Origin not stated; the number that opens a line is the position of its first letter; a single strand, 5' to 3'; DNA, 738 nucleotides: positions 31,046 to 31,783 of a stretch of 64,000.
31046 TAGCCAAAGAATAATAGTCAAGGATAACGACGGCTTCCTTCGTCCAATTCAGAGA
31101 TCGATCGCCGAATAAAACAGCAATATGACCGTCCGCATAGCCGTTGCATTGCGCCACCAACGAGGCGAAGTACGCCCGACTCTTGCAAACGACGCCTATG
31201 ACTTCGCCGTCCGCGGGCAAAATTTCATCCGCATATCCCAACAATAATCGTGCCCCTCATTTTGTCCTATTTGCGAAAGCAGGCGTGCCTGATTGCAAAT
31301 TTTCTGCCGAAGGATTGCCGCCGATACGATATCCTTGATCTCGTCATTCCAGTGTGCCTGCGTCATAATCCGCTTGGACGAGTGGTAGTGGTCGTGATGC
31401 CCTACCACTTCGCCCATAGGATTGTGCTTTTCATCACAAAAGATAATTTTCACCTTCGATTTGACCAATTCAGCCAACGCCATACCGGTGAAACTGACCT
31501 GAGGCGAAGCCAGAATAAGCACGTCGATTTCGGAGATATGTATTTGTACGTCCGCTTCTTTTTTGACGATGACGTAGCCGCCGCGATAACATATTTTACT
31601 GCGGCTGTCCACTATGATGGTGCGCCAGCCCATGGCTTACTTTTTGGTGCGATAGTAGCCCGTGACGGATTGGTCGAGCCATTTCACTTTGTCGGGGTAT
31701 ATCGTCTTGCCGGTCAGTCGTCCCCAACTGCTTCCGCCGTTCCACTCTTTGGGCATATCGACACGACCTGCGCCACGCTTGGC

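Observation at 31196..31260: Adaptation module deleted: cas1 truncated after ~125 codons, cas2 missing, csn2 retained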

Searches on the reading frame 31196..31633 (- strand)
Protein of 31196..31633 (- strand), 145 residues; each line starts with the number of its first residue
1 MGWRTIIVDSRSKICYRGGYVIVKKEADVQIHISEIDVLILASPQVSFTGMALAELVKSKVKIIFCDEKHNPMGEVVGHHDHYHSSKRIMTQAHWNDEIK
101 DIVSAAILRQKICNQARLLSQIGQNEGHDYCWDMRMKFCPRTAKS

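Call 3: search_protein_families(library=pfam, proteins=[window:31196-31633:-], max_evalue=1)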
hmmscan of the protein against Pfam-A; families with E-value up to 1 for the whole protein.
window:31196-31633:- (145 aa): 1 family
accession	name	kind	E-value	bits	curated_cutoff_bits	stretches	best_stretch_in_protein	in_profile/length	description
PF01867.21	Cas_Cas1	-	4e-09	36.5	22.3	1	7-126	3-123/283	CRISPR associated protein Cas1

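Call 4: search_protein_families(library=ncbifam, proteins=[window:31196-31633:-], max_evalue=1)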
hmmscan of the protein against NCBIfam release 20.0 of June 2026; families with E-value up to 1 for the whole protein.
window:31196-31633:- (145 aa): 4 families
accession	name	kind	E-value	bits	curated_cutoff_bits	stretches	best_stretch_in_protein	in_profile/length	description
TIGR03639.1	cas1_NMENI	exception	6.3e-29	101.2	120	1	3-127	1-126/278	type II CRISPR-associated endonuclease Cas1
TIGR00287.1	cas1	equivalog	1.1e-13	51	71.7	1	9-127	6-126/327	CRISPR-associated endonuclease Cas1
NF049935.1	cas4g_cas1g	exception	3.7e-05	22.4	560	1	10-128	222-341/546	CRISPR-associated endonuclease Cas4g/Cas1g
TIGR04093.1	cas1_CYANO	exception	0.0085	15.1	385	1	26-126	30-129/334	type I-D CRISPR-associated endonuclease Cas1d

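Call 5: find_encoding_contigs(protein=window:31196-31633:-, flank=8000, max_places=10)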
Protein window:31196-31633:- (145 aa): 7 contigs read that carry it; 3 places shown.
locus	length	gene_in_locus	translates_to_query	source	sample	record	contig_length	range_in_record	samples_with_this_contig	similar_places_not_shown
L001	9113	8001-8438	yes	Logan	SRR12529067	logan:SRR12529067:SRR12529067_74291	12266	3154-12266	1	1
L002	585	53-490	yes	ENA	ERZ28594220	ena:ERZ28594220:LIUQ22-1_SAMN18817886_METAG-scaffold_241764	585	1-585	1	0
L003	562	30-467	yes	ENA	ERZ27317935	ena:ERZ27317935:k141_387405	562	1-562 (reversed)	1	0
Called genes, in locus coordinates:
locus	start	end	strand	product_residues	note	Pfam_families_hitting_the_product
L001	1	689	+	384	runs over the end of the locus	PF01569:PAP2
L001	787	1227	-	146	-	PF07883:Cupin_2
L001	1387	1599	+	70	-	PF04014:MazE_antitoxin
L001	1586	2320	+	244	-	PF00005:ABC_tran, PF13304:AAA_21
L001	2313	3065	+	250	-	PF01061:ABC2_membrane, PF12698:ABC2_membrane_3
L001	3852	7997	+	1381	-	PF16593:Cas9-BH (weak), PF16592:Cas9_REC, PF13395:HNH_4, PF22702:Cas9_RuvC, PF16595:Cas9_PI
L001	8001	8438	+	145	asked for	PF01867:Cas_Cas1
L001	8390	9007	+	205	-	PF09711:Cas_Csn2 (weak)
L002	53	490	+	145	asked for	PF01867:Cas_Cas1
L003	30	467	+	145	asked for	PF01867:Cas_Cas1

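Call 6: find_homologous_proteins(query=window:31196-31633:-)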
Query window:31196-31633:- (145 aa): 6 proteins with E <= 0.001 among 11 candidates.
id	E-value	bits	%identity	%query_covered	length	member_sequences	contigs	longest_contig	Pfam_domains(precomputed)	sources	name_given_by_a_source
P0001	6.5e-51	190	99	62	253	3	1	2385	PF01867.22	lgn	-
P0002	4.2e-27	113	42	84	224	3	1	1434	PF01867.22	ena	-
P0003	1.0e-24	105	43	82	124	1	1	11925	PF01867.22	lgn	-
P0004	1.5e-24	105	42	89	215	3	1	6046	PF01867.22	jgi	-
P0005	7.4e-24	102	47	78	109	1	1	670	PF01867.22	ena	-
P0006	9.9e-17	79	46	63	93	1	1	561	PF01867.22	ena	-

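Call 8: find_encoding_contigs(protein=P0001, flank=10000, max_places=10)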
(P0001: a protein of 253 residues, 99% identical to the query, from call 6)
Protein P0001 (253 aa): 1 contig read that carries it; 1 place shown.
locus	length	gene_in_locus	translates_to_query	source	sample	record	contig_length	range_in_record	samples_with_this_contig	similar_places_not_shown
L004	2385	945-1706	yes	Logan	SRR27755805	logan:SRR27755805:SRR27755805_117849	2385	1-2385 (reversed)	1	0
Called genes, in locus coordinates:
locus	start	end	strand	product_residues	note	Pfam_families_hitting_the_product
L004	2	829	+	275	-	?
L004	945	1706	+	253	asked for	PF01867:Cas_Cas1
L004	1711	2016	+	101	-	PF09827:CRISPR_Cas2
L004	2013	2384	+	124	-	?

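Call 27: find_encoding_contigs(protein=P0003, flank=8000, max_places=5)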
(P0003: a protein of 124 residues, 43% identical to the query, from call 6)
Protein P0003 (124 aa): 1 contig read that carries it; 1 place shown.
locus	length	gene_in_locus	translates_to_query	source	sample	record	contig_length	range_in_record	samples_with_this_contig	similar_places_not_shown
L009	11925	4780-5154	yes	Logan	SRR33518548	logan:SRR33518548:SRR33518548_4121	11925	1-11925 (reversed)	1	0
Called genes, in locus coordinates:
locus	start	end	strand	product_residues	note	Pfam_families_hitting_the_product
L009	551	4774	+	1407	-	PF16592:Cas9_REC, PF13395:HNH_4, PF22702:Cas9_RuvC, PF16595:Cas9_PI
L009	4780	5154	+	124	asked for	PF01867:Cas_Cas1 (weak)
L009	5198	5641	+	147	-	PF01867:Cas_Cas1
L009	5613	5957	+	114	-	PF09827:CRISPR_Cas2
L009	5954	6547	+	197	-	PF09711:Cas_Csn2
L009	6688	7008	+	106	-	-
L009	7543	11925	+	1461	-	?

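Call 50: list_cluster_members(proteins=[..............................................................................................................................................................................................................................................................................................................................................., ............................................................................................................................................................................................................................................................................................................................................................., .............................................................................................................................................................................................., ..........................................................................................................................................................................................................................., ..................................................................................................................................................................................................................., window:31196-31633:-, window:30627-31244:-, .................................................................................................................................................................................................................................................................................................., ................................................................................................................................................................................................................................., window:31637-35782:-])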
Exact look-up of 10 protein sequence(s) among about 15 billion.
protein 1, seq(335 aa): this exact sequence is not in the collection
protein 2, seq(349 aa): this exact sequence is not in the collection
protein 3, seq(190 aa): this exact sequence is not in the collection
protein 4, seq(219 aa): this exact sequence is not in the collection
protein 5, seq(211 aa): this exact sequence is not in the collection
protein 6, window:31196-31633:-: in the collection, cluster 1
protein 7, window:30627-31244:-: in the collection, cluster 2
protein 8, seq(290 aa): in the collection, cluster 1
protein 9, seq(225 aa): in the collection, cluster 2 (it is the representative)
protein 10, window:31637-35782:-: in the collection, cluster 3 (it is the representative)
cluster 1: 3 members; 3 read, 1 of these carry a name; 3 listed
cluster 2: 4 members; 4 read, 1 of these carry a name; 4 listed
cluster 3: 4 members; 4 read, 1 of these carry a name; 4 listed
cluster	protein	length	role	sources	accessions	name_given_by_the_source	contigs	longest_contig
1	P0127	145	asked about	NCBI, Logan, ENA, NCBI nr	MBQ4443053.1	MAG: CRISPR-associated endonuclease Cas1 [Clostridia bacterium] | CRISPR-associated endonuclease Cas1 [Clostridia bacterium]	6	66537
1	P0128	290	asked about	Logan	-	-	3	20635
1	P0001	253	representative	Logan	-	-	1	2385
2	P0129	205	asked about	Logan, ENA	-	-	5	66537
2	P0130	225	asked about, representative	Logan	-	-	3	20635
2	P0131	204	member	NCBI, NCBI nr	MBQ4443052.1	MAG: type II-A CRISPR-associated protein Csn2 [Clostridia bacterium] | type II-A CRISPR-associated protein Csn2 [Clostridia bacterium]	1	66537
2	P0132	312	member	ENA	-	-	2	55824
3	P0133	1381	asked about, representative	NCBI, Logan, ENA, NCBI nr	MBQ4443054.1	MAG: type II CRISPR RNA-guided endonuclease Cas9 [Clostridia bacterium] | type II CRISPR RNA-guided endonuclease Cas9 [Clostridia bacterium]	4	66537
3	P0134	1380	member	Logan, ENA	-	-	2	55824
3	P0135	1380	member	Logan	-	-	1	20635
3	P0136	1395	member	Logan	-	-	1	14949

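Call 52: find_encoding_contigs(protein=P0132, flank=10000, max_places=10)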
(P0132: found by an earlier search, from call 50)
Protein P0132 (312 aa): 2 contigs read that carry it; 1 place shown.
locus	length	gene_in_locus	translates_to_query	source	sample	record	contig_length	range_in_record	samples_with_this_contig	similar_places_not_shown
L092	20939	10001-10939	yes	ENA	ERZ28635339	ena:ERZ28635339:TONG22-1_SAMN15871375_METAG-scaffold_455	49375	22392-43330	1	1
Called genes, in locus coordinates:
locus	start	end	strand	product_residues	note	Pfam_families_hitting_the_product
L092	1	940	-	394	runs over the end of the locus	PF01964:ThiC_Rad_SAM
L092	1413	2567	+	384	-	PF01569:PAP2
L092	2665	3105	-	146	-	PF07883:Cupin_2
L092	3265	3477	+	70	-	PF04014:MazE_antitoxin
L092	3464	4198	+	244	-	PF00005:ABC_tran, PF13304:AAA_21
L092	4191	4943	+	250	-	PF01061:ABC2_membrane, PF12698:ABC2_membrane_3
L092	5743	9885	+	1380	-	PF16593:Cas9-BH (weak), PF16592:Cas9_REC, PF13395:HNH_4, PF22702:Cas9_RuvC, PF16595:Cas9_PI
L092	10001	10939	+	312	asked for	PF01867:Cas_Cas1 (weak), PF09711:Cas_Csn2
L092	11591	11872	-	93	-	-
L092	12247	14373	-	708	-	PF07228:SpoIIE, PF13581:HATPase_c_2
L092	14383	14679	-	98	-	PF01740:STAS, PF13466:STAS_2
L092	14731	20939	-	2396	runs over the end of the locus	PF00668:Condensation, PF00501:AMP-binding, PF00550:PP-binding, PF00668:Condensation, PF00501:AMP-binding, PF01073:3Beta_HSD, PF01370:Epimerase, PF04321:RmlD_sub_bind, +5 more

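Call 56: find_encoding_contigs(protein=P0128, flank=10000, max_places=10)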
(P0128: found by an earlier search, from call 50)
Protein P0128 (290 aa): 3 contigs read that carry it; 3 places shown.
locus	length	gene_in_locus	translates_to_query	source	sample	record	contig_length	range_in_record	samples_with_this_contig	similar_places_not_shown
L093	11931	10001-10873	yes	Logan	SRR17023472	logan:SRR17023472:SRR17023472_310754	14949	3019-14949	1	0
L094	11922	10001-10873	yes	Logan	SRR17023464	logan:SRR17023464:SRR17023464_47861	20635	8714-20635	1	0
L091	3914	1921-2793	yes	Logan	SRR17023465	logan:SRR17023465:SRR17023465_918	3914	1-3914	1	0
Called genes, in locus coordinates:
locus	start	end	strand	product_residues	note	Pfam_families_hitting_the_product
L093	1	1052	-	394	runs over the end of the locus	PF01964:ThiC_Rad_SAM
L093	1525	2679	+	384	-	PF01569:PAP2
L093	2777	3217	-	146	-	PF07883:Cupin_2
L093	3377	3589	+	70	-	PF04014:MazE_antitoxin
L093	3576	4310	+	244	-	PF00005:ABC_tran, PF13304:AAA_21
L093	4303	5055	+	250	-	PF01061:ABC2_membrane, PF12698:ABC2_membrane_3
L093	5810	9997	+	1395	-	PF16593:Cas9-BH (weak), PF16592:Cas9_REC, PF13395:HNH_4, PF22702:Cas9_RuvC, PF16595:Cas9_PI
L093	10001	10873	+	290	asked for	PF01867:Cas_Cas1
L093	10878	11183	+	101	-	PF09827:CRISPR_Cas2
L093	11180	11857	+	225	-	PF09711:Cas_Csn2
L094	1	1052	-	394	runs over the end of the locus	PF01964:ThiC_Rad_SAM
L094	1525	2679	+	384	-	PF01569:PAP2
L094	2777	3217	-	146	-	PF07883:Cupin_2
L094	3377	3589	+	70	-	PF04014:MazE_antitoxin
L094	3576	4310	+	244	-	PF00005:ABC_tran, PF13304:AAA_21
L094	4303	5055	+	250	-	PF01061:ABC2_membrane, PF12698:ABC2_membrane_3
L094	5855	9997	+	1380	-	PF16593:Cas9-BH (weak), PF16592:Cas9_REC, PF13395:HNH_4, PF22702:Cas9_RuvC, PF16595:Cas9_PI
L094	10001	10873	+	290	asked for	PF01867:Cas_Cas1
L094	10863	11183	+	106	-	PF09827:CRISPR_Cas2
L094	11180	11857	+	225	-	PF09711:Cas_Csn2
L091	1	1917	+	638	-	?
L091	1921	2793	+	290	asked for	PF01867:Cas_Cas1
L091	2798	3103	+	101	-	PF09827:CRISPR_Cas2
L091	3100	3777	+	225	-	PF09711:Cas_Csn2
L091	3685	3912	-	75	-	?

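Call 74: search_protein_representatives(protein=P0132)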
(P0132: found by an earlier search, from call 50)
Query: 312 residues. Proteins with E-value up to 0.001 (for the whole library): 780; up to 1e-10: 116; up to 1e-30: 3. The best 150 are listed.
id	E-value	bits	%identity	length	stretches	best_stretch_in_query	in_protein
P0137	5.2e-73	262.5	53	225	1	97-312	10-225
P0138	1.3e-51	192.3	43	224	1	97-310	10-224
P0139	1.0e-32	130.3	34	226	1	104-310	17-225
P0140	1.4e-30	123.2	36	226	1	96-309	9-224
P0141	1.9e-29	119.5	34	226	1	96-310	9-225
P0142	4.0e-25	105.4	51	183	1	2-106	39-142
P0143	6.1e-24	101.5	31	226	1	107-310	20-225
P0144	1.6e-22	96.8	32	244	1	104-310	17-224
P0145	1.0e-20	90.9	31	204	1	125-309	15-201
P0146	2.6e-20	89.5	28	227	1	105-308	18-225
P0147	5.5e-19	85.2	40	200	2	2-67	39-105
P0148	1.3e-18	84.0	32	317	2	3-104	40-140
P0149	1.5e-18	83.8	41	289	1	2-125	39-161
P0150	2.8e-18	82.9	32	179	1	96-262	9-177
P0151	3.7e-18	82.5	45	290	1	2-106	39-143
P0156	8.4e-17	78.0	25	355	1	2-306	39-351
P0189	8.2e-14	68.2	31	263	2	127-305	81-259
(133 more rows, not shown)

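Call 76: find_encoding_contigs(protein=P0156, flank=7000, max_places=4)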
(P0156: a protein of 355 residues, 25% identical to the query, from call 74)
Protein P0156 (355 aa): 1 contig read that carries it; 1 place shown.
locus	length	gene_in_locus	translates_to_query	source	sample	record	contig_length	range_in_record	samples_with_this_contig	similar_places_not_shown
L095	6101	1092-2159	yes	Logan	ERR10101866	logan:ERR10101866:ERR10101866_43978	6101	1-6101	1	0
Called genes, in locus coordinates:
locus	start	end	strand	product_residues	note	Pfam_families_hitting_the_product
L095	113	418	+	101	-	PF16592:Cas9_REC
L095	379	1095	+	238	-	PF16595:Cas9_PI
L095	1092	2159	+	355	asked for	PF01867:Cas_Cas1, PF09711:Cas_Csn2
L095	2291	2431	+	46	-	-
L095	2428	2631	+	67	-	-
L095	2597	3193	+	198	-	PF00188:CAP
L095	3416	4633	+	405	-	PF04542:Sigma70_r2, PF07638:Sigma70_ECF (weak), PF04545:Sigma70_r4, PF08281:Sigma70_r4_2, PF13384:HTH_23 (weak)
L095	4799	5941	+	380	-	PF03816:LytR_cpsA_psr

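Call 77: find_encoding_contigs(protein=P0148, flank=7000, max_places=4)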
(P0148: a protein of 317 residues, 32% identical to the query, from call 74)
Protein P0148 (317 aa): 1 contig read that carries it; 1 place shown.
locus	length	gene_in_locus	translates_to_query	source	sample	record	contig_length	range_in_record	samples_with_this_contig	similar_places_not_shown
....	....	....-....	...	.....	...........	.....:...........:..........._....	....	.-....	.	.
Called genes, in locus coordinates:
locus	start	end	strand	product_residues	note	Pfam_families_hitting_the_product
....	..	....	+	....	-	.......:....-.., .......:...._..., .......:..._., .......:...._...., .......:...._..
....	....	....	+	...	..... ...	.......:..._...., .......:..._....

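Call 78: find_encoding_contigs(protein=P0189, flank=7000, max_places=4)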
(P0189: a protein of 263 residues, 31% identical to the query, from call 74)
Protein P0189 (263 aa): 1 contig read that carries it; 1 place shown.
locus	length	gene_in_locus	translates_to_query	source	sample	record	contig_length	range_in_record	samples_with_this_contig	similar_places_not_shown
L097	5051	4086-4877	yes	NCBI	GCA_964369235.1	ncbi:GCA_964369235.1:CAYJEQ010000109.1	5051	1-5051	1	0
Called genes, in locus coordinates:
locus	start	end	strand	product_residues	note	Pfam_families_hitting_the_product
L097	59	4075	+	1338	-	PF16593:Cas9-BH, PF16592:Cas9_REC, PF13395:HNH_4, PF22702:Cas9_RuvC, PF16595:Cas9_PI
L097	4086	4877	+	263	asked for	PF09711:Cas_Csn2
